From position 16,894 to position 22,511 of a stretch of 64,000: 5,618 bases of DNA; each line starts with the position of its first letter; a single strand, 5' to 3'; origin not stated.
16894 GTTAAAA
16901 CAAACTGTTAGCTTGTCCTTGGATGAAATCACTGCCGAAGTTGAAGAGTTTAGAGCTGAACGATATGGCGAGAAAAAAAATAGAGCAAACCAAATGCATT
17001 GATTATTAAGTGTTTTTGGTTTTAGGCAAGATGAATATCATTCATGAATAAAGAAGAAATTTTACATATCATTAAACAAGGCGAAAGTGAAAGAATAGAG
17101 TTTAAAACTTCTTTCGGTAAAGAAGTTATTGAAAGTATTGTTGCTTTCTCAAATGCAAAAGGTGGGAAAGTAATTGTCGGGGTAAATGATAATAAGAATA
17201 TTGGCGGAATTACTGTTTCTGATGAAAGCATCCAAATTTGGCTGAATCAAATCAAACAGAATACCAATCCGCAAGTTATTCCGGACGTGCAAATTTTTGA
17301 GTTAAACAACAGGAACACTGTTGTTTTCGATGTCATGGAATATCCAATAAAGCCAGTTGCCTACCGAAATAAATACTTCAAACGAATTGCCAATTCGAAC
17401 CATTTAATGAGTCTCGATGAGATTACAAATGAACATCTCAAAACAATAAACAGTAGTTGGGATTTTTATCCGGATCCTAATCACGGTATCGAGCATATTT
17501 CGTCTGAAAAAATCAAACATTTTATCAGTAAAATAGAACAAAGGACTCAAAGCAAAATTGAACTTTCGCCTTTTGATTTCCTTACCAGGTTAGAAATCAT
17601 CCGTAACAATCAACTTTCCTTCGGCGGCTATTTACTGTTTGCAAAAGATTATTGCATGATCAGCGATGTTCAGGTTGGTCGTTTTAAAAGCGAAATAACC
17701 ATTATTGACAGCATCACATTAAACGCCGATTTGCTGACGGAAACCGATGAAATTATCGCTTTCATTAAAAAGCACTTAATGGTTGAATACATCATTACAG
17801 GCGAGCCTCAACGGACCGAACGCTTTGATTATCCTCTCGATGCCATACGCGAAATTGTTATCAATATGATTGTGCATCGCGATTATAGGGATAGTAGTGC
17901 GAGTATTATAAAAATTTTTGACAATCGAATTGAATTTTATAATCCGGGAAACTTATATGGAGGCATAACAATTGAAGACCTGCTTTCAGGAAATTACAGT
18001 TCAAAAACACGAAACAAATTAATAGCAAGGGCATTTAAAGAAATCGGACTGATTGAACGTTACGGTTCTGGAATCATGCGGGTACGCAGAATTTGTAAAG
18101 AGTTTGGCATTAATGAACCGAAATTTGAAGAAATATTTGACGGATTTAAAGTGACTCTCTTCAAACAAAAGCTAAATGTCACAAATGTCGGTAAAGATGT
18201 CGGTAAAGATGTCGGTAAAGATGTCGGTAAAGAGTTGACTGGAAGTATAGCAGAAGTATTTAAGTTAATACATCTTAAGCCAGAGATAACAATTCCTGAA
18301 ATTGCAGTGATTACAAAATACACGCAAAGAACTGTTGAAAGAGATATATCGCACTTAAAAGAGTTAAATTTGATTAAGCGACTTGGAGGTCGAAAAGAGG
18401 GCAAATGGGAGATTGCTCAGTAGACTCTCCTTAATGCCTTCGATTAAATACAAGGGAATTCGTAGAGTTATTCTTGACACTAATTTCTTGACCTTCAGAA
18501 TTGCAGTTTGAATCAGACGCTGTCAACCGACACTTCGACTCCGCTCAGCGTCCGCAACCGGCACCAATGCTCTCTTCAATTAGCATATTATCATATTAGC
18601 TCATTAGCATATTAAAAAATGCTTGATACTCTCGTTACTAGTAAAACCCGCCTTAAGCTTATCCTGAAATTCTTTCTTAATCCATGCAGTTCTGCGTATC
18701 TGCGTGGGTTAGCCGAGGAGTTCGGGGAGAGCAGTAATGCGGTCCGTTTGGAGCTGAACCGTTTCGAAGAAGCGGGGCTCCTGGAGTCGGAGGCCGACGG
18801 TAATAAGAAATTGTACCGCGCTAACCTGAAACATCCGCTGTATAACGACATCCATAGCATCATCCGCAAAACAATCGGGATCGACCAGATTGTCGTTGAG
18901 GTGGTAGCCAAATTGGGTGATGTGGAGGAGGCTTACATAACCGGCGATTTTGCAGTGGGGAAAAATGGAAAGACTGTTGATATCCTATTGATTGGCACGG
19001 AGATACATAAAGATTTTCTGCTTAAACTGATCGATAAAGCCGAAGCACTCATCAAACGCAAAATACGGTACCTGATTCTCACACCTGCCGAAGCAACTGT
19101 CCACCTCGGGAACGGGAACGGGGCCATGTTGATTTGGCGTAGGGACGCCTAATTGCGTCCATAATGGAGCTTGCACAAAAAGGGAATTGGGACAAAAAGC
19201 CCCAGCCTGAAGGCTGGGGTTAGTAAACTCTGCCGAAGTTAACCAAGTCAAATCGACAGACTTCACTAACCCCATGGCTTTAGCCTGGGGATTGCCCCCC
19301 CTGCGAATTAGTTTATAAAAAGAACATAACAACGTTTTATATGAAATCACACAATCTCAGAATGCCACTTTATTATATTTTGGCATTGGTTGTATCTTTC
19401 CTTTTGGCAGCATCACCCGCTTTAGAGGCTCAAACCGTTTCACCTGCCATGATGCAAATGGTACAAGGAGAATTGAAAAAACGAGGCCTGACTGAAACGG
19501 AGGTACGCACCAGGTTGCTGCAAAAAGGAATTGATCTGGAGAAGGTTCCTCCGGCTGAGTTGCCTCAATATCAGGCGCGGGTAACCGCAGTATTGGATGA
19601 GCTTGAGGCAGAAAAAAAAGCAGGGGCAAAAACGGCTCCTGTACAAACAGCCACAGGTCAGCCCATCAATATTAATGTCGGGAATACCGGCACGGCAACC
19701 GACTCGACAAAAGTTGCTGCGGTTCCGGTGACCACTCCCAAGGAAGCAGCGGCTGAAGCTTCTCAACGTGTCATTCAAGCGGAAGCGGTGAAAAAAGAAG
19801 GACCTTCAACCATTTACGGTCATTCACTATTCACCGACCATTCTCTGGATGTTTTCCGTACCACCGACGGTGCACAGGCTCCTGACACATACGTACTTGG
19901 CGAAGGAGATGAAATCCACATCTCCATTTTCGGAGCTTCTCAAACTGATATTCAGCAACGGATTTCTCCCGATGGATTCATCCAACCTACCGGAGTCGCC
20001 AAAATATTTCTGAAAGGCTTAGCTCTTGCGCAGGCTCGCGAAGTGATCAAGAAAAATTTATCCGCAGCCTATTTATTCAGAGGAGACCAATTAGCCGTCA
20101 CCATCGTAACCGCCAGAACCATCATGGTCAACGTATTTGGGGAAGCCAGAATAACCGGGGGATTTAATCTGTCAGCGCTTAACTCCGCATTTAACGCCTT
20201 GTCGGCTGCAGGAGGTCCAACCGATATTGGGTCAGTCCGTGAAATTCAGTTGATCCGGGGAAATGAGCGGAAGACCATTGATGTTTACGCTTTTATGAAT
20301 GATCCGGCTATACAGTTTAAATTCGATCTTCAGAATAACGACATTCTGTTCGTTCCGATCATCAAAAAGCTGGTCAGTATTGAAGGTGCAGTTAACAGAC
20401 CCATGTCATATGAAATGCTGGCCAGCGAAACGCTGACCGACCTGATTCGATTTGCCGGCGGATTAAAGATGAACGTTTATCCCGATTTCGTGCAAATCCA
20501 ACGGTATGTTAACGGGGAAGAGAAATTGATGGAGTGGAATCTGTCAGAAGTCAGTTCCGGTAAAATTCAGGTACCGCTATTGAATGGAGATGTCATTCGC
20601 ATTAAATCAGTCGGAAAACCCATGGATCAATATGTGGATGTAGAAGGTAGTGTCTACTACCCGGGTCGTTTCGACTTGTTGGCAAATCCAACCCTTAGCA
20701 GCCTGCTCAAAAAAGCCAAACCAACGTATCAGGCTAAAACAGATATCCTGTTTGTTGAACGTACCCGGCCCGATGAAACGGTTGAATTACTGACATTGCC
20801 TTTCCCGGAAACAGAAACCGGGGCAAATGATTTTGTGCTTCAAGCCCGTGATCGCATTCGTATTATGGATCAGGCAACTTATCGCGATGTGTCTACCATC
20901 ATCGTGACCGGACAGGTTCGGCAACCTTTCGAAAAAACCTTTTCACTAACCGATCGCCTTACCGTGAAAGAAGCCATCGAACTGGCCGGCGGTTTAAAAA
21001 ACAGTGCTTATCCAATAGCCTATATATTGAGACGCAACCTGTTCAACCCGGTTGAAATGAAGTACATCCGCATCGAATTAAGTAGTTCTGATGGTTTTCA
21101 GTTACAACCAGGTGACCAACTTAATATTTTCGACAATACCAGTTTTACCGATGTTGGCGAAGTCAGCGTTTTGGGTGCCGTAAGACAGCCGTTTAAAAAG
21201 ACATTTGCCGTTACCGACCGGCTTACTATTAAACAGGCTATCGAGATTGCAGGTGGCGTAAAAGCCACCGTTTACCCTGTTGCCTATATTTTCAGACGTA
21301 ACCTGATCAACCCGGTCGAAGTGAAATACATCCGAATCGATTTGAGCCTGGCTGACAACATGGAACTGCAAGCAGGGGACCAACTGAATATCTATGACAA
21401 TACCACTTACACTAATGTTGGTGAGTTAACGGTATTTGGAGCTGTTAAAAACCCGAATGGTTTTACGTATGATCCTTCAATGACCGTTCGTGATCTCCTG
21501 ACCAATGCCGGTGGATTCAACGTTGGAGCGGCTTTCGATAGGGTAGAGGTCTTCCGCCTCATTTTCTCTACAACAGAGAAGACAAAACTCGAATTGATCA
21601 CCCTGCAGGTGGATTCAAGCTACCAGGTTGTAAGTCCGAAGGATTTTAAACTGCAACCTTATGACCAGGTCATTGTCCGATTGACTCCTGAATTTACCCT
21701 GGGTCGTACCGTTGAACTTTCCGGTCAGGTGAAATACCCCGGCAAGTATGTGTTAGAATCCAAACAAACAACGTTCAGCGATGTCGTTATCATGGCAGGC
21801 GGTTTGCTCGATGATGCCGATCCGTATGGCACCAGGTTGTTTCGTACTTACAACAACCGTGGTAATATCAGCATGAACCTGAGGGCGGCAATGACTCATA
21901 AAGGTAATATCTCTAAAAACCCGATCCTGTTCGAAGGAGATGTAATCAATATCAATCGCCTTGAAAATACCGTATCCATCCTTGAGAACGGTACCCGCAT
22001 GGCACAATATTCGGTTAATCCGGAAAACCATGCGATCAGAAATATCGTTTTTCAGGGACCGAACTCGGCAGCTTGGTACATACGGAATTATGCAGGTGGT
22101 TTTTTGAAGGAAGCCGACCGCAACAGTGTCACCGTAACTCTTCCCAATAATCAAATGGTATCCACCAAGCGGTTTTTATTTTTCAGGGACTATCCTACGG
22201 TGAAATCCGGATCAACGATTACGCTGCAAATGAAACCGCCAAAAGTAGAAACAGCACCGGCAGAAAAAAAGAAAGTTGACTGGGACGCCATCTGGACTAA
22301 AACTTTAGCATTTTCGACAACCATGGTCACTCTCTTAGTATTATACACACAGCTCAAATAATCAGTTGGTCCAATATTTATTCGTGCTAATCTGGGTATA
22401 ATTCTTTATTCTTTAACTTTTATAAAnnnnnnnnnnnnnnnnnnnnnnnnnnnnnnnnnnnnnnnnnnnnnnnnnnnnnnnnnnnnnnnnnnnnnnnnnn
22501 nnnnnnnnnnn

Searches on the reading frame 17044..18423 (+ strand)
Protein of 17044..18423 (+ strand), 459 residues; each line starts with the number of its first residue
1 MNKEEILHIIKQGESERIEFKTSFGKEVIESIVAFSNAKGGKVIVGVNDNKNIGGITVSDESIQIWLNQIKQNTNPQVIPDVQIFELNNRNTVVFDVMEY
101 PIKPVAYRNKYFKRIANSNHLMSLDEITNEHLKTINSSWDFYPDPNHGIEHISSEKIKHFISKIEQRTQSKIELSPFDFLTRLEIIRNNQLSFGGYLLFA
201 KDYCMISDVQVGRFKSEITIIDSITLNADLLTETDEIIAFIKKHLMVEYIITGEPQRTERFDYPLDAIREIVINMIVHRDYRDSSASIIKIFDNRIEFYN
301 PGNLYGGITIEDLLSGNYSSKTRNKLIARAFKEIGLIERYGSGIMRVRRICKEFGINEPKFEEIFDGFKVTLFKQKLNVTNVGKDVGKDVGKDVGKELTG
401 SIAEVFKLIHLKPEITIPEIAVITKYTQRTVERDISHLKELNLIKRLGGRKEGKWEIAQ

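Call 10: search_protein_families(library=pfam, proteins=[window:17044-18423:+])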
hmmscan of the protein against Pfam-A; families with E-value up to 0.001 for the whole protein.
window:17044-18423:+ (459 aa): 2 families
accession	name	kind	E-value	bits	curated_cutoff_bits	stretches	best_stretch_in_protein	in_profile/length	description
PF13749.12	HATPase_c_4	-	8.8e-26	90.2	26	1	289-372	6-89/89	Putative ATP-dependent DNA helicase recG C-terminal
PF04326.19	SLFN_AlbA_2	-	1.1e-20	74.7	25.3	1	14-122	1-117/118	Schlafen, AlbA_2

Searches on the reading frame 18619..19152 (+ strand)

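Call 10: search_protein_families(library=pfam, proteins=[window:18619-19152:+])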
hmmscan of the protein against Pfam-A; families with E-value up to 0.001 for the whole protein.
window:18619-19152:+ (177 aa): 1 family
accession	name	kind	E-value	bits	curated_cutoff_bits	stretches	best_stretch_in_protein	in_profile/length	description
PF07848.18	PaaX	-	0.00012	22.7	24.8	1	30-67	28-65/70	PaaX-like protein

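Call 75: search_protein_families(library=pfam, proteins=[window:18619-19152:+], max_evalue=0.0001)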
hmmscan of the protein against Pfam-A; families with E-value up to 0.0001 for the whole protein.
window:18619-19152:+ (177 aa): 0 families

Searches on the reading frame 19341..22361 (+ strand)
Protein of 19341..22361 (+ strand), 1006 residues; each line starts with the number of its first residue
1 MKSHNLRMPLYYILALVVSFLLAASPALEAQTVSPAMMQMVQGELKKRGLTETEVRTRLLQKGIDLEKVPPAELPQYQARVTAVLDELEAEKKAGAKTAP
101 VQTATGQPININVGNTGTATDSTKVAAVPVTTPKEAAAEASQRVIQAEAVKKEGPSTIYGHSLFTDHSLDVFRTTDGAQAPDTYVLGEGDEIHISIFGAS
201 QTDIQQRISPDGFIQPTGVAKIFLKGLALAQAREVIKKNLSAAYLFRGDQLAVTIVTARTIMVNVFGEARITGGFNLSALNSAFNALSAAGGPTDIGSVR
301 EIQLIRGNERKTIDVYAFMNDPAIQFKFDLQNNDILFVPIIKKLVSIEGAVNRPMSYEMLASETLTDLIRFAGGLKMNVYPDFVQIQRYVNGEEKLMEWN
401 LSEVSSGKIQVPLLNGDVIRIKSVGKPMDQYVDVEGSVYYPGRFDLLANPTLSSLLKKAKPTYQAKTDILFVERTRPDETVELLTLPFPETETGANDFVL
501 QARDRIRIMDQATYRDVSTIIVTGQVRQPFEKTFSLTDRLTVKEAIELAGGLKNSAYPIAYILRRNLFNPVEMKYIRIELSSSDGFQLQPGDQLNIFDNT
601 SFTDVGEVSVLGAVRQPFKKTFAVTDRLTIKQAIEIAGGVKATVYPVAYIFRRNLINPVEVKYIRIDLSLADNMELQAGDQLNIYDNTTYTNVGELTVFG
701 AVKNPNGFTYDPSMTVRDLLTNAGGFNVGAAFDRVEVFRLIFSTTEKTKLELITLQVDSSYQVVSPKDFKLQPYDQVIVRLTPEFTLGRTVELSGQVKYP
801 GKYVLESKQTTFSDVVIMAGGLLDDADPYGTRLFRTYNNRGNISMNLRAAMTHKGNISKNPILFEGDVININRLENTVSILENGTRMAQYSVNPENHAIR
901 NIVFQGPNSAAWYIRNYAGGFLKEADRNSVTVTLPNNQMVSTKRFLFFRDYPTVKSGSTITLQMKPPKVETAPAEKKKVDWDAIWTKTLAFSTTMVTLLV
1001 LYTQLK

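Call 10: search_protein_families(library=pfam, proteins=[window:19341-22361:+])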
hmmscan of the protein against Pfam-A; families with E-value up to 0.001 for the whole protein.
window:19341-22361:+ (1006 aa): 3 families
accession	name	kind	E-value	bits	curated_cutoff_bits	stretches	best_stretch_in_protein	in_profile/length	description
PF10531.15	SLBB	-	1.3e-43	147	27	4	697-739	3-45/55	SLBB domain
PF22461.2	SLBB_2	-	4.4e-38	129.7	27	2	697-779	4-79/79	SLBB domain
PF02563.21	Poly_export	-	5.3e-15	55.8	28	1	179-255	2-76/77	Polysaccharide biosynthesis/export protein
